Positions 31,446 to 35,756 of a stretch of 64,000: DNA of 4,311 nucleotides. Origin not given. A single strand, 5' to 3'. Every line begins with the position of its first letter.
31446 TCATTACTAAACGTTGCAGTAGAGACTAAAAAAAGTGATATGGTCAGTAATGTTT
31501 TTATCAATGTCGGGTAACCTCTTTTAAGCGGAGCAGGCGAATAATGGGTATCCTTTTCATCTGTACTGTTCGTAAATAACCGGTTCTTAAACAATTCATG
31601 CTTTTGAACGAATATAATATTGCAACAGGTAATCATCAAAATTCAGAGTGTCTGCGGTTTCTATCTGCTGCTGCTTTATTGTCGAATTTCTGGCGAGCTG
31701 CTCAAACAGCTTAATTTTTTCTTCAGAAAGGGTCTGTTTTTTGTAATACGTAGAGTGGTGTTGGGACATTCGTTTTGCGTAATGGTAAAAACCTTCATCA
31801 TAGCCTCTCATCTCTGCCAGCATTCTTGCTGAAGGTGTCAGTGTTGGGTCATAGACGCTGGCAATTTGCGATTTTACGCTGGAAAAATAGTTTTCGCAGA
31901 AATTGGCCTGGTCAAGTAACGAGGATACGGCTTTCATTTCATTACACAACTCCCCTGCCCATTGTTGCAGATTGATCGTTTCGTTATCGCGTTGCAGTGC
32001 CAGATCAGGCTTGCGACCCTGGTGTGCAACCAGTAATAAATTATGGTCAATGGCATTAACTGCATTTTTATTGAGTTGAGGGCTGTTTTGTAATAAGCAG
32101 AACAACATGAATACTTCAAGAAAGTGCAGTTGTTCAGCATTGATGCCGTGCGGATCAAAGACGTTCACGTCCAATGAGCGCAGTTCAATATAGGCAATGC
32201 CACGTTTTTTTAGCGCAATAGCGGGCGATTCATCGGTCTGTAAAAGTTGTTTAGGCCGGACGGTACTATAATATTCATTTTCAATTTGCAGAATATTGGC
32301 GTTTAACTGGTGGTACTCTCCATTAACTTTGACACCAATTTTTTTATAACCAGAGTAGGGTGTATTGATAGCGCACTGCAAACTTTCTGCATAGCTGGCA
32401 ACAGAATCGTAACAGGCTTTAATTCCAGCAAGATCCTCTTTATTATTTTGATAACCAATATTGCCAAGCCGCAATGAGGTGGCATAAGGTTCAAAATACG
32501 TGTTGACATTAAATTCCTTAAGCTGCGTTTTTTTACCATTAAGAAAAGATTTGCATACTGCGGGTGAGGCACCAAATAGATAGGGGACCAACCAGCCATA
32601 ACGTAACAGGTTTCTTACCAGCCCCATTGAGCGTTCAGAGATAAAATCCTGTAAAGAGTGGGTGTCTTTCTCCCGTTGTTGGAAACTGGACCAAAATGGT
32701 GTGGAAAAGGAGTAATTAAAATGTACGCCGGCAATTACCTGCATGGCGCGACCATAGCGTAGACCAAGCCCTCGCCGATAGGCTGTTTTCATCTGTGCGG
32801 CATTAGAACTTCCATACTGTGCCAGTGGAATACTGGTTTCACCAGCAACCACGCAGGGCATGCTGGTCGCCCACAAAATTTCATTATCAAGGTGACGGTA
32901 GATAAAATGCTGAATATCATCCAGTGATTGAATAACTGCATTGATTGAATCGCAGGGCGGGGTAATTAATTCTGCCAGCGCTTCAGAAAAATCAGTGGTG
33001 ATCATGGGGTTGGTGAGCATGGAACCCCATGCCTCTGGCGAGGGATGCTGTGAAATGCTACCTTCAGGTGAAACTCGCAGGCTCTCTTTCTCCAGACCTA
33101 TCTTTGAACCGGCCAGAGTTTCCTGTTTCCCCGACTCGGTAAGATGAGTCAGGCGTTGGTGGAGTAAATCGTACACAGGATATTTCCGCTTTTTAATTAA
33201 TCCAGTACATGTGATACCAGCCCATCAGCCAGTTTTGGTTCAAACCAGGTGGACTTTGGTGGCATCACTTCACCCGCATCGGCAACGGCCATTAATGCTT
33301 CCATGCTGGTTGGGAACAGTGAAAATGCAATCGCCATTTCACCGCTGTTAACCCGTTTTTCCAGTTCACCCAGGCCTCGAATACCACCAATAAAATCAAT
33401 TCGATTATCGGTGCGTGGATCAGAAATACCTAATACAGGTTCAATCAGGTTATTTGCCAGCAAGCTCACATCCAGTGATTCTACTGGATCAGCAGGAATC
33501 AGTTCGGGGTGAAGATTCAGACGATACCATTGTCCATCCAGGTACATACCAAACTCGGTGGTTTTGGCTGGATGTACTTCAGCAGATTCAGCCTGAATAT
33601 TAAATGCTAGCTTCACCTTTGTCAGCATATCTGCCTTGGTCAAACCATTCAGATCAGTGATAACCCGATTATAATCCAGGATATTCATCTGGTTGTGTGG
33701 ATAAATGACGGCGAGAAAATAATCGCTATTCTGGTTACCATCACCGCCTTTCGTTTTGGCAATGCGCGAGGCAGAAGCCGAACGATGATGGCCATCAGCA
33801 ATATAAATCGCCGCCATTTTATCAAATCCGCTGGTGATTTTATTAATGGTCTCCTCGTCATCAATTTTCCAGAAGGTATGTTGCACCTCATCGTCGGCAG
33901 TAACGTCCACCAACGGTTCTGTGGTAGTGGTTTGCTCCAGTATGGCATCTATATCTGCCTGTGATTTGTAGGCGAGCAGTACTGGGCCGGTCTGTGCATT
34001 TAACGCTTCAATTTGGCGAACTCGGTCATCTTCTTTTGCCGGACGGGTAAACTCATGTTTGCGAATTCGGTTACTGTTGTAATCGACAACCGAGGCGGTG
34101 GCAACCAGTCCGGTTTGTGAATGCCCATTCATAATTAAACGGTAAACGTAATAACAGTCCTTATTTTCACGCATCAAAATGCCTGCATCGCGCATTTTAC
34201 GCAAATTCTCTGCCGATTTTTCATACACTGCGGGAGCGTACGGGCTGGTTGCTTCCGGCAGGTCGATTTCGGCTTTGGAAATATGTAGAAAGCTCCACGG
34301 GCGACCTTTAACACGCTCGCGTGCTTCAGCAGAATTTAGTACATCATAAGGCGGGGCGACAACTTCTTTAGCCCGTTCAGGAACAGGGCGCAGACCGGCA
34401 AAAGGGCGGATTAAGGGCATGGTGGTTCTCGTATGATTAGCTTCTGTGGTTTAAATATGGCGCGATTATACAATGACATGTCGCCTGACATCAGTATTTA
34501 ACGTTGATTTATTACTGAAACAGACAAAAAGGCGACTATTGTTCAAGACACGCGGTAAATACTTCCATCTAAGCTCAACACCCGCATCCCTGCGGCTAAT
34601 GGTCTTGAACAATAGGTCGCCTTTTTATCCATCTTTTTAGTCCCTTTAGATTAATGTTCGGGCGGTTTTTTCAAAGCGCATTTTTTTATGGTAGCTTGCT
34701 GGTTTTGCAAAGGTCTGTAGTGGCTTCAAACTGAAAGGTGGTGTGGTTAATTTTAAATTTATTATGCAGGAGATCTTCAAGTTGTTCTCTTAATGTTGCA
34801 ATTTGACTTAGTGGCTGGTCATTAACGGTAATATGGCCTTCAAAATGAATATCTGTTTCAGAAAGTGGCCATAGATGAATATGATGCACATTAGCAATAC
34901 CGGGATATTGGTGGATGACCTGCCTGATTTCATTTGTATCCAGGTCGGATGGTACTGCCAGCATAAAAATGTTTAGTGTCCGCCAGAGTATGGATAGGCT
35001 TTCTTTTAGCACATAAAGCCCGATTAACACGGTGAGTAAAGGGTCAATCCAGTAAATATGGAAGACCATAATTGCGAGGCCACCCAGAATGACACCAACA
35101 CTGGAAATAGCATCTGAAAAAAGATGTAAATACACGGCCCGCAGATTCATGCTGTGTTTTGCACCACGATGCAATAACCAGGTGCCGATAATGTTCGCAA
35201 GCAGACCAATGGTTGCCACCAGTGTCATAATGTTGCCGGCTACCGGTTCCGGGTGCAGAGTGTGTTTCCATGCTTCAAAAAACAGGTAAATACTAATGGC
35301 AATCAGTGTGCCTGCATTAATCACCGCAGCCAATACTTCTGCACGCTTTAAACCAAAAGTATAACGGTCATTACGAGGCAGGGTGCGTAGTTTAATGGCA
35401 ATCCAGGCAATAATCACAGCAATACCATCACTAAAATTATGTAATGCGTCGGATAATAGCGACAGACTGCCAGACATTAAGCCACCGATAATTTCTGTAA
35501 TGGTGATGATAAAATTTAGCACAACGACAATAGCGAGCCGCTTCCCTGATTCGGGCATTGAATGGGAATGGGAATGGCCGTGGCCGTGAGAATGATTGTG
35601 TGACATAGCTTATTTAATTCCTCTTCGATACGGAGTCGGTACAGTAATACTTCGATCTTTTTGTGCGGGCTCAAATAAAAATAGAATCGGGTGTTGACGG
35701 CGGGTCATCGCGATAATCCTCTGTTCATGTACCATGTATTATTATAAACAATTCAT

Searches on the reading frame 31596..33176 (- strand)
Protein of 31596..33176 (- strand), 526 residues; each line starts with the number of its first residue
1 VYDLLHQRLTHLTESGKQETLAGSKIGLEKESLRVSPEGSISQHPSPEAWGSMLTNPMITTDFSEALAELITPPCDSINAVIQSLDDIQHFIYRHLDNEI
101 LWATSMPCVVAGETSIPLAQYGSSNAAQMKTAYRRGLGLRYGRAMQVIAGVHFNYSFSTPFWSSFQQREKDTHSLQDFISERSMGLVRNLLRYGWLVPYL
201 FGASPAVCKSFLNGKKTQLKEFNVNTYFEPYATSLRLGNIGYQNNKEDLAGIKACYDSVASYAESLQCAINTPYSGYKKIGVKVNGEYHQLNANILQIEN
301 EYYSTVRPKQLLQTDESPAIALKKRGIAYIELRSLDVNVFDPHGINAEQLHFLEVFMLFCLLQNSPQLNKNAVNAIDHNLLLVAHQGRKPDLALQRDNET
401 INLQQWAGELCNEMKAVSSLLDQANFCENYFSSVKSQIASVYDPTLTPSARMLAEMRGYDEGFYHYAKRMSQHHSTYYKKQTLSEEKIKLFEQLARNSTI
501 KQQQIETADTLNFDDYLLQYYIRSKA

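Call 80: search_protein_families(library=pfam, proteins=[window:31596-33176:-], max_evalue=0.00001)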
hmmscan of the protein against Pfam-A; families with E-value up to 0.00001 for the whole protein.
window:31596-33176:- (526 aa): 1 family
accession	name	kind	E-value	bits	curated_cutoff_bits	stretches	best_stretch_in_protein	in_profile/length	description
PF04262.19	Glu_cys_ligase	-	6.3e-156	519.1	27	1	10-381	2-370/372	Glutamate-cysteine ligase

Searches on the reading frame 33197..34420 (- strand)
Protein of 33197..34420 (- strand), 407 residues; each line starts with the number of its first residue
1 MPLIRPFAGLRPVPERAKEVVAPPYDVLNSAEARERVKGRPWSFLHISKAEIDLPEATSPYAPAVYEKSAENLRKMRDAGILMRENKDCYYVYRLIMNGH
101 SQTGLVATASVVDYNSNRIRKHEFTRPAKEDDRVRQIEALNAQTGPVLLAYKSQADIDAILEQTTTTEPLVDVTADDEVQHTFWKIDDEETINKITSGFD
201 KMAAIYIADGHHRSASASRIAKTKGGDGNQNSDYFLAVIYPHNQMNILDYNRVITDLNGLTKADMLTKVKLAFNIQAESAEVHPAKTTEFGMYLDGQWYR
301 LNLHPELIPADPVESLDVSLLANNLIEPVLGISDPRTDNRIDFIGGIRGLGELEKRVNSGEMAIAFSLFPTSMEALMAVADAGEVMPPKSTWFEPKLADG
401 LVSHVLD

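Call 80: search_protein_families(library=pfam, proteins=[window:33197-34420:-], max_evalue=0.00001)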
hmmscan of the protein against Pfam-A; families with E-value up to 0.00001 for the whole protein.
window:33197-34420:- (407 aa): 1 family
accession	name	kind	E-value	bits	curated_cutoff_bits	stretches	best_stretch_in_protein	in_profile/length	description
PF06245.16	DUF1015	-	5.6e-107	357.8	25.8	1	4-319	1-325/325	Protein of unknown function (DUF1015)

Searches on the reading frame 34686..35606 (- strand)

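Call 81: search_protein_families(library=pfam, proteins=[window:34686-35606:-], max_evalue=0.00001)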
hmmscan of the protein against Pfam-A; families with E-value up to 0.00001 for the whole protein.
window:34686-35606:- (306 aa): 2 families
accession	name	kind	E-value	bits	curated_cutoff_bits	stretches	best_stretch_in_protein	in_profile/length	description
PF01545.26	Cation_efflux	-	3e-44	151.6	26.6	1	25-214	2-197/198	Cation efflux family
PF16916.11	ZT_dimer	-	2e-14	53.8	26.7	1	219-294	1-76/78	Dimerisation domain of Zinc Transporter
